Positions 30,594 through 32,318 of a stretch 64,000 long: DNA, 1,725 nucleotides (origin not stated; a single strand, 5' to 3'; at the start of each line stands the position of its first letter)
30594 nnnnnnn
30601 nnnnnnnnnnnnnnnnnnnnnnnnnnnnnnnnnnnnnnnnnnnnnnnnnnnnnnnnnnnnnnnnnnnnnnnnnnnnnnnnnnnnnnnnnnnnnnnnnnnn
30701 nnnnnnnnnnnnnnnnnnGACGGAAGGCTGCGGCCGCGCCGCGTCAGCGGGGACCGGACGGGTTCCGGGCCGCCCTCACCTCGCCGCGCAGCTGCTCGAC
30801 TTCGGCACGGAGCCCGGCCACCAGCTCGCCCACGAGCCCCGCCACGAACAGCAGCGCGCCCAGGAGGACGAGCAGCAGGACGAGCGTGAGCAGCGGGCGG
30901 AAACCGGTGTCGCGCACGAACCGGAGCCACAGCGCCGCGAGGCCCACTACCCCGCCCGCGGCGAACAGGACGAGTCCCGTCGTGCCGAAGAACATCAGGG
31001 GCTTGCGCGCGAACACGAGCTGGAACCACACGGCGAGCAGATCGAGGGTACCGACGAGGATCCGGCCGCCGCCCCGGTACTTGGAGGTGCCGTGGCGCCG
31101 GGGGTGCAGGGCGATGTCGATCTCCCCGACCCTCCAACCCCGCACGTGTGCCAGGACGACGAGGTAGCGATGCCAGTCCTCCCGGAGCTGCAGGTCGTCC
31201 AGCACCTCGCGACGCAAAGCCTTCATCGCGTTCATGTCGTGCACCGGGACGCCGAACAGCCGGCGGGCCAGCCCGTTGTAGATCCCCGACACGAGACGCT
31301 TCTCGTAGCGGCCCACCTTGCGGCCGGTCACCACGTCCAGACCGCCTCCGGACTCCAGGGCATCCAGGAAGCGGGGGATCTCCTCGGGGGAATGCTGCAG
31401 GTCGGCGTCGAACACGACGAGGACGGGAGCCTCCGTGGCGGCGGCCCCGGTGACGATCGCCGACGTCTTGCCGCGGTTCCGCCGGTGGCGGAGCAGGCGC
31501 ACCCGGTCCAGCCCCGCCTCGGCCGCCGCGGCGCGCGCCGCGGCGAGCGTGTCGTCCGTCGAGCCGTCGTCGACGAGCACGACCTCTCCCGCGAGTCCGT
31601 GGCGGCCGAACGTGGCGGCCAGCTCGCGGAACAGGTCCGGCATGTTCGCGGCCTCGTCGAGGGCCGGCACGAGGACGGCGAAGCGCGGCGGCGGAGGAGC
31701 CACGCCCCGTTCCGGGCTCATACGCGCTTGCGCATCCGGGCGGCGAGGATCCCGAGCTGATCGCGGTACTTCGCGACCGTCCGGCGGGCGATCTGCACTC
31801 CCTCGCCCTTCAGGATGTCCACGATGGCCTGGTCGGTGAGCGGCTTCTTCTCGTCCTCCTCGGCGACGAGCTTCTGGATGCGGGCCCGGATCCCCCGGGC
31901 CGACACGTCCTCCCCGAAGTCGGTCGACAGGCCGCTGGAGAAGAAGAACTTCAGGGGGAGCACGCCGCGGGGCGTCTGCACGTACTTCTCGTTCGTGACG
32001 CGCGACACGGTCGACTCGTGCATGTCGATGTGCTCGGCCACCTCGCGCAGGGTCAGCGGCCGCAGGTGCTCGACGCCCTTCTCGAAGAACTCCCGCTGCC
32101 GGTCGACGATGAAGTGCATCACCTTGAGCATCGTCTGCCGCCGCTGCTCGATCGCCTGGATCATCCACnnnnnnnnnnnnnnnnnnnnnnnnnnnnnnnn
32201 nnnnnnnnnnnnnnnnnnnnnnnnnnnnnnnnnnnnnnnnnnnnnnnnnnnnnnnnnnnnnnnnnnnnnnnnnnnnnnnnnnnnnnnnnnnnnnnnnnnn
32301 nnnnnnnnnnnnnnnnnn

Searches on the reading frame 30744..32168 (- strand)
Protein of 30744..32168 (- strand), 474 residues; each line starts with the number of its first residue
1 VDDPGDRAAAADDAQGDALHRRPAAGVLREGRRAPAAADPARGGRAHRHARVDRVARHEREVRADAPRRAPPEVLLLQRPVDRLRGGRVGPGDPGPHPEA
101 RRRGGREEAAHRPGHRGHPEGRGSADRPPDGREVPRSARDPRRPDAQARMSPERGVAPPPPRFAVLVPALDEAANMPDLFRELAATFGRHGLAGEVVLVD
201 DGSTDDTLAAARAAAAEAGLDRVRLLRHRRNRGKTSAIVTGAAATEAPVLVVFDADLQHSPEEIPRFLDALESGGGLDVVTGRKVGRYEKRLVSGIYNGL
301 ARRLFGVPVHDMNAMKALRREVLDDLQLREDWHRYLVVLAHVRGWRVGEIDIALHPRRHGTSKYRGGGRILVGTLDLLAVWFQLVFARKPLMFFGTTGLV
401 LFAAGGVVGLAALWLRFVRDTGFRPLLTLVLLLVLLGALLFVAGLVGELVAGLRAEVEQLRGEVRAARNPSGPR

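Call 29: search_protein_families(library=pfam, proteins=[window:30744-32168:-], max_evalue=0.01)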
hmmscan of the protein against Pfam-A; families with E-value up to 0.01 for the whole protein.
window:30744-32168:- (474 aa): 2 families
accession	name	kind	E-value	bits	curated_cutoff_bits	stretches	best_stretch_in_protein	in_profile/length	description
PF00535.33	Glycos_transf_2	-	1e-23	84.6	23.3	1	165-325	2-166/168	Glycosyl transferase family 2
PF13641.12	Glyco_tranf_2_3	-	6.8e-10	39.8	27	1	161-311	1-151/230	Glycosyltransferase like family 2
